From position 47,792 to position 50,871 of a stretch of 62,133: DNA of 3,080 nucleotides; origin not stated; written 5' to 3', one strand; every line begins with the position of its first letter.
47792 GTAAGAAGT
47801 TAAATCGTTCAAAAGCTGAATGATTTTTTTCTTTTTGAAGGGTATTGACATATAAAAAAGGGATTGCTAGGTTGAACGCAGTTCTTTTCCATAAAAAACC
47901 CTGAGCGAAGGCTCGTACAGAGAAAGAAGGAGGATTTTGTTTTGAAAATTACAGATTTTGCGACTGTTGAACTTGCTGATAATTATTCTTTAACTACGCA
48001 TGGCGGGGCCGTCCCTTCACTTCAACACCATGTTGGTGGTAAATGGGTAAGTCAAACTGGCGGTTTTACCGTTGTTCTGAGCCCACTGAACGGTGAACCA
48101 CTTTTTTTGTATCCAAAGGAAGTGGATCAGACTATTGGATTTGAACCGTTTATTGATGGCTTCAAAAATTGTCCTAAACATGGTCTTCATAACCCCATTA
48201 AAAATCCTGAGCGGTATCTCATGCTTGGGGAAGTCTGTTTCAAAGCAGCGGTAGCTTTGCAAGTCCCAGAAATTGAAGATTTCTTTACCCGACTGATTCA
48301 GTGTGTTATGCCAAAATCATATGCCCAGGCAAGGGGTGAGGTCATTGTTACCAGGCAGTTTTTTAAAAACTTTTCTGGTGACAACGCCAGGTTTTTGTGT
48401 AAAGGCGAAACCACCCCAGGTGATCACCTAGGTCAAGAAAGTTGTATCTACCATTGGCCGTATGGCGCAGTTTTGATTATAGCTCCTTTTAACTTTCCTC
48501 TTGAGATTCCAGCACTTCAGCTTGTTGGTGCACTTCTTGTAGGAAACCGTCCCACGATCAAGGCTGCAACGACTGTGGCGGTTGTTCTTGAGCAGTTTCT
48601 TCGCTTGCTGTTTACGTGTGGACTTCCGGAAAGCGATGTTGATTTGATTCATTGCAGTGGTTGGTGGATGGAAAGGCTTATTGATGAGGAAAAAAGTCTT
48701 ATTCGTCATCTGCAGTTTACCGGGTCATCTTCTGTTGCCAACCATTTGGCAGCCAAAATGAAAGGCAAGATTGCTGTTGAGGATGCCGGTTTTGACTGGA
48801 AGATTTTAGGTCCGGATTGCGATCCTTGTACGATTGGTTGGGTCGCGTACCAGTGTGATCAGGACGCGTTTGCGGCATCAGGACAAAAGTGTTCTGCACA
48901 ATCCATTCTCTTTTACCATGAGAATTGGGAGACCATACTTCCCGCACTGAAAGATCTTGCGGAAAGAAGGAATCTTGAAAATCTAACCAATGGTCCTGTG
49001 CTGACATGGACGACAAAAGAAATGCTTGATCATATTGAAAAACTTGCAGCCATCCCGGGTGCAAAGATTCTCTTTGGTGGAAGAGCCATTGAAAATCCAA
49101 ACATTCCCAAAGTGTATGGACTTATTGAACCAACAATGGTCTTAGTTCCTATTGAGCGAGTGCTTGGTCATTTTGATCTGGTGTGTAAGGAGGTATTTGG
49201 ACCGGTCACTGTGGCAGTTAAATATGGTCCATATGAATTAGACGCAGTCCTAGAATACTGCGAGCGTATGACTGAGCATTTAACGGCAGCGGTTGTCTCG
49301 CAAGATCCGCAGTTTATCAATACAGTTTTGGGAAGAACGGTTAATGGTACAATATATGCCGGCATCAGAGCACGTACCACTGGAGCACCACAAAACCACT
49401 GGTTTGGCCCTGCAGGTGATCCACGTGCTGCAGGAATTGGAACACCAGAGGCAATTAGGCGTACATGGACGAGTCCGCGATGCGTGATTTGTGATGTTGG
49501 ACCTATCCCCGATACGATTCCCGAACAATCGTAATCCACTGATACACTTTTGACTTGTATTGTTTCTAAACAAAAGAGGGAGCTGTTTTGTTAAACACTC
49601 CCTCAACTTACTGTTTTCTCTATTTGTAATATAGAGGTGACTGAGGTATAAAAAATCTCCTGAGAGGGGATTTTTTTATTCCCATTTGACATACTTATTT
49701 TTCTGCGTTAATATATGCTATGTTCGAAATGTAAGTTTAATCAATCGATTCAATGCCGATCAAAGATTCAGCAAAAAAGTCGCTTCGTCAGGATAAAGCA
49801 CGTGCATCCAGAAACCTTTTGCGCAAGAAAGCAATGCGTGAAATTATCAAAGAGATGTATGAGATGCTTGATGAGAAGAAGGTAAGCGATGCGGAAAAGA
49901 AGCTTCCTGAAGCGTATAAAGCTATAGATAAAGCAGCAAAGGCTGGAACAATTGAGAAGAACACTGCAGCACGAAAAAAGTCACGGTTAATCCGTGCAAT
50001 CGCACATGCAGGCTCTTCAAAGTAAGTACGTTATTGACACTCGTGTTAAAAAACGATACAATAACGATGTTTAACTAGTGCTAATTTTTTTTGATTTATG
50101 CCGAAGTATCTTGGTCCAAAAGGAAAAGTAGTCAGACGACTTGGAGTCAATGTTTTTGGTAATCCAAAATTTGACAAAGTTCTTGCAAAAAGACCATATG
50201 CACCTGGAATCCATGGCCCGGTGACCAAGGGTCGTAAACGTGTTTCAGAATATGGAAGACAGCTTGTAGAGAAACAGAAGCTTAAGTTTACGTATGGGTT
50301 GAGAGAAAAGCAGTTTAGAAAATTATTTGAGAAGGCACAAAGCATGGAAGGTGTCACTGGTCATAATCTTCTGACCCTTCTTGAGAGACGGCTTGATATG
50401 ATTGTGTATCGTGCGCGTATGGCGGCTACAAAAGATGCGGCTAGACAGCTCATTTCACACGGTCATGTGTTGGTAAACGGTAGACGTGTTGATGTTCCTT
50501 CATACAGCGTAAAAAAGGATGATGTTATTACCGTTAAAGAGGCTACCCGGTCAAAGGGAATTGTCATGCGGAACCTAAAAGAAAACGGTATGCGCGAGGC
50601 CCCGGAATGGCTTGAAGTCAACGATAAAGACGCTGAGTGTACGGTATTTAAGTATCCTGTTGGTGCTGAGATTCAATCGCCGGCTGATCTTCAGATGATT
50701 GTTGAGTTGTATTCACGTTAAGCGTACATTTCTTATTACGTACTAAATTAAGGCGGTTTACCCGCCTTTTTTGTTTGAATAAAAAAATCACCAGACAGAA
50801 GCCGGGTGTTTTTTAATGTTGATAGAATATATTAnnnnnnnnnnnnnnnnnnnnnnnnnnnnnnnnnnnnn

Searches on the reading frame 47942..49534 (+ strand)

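Call 13: search_protein_families(library=pfam, proteins=[window:47942-49534:+])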
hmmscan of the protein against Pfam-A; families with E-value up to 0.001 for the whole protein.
window:47942-49534:+ (530 aa): 1 family
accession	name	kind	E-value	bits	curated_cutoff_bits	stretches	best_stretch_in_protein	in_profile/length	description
PF00171.27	Aldedh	-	2.9e-38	132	23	1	111-475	67-424/461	Aldehyde dehydrogenase family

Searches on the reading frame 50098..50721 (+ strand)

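Call 13: search_protein_families(library=pfam, proteins=[window:50098-50721:+])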
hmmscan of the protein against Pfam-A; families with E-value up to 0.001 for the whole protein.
window:50098-50721:+ (207 aa): 3 families
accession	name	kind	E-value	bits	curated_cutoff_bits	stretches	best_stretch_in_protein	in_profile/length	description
PF00163.24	Ribosomal_S4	-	3.4e-27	95.4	23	1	3-96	1-95/95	Ribosomal protein S4/S9 N-terminal domain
PF01479.30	S4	-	4.1e-18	65.3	22.8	1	97-144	1-48/48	S4 domain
PF22421.1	SYY_C-terminal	-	0.00036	20.8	27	1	100-144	23-66/83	Tyrosine--tRNA ligase SYY-like C-terminal domain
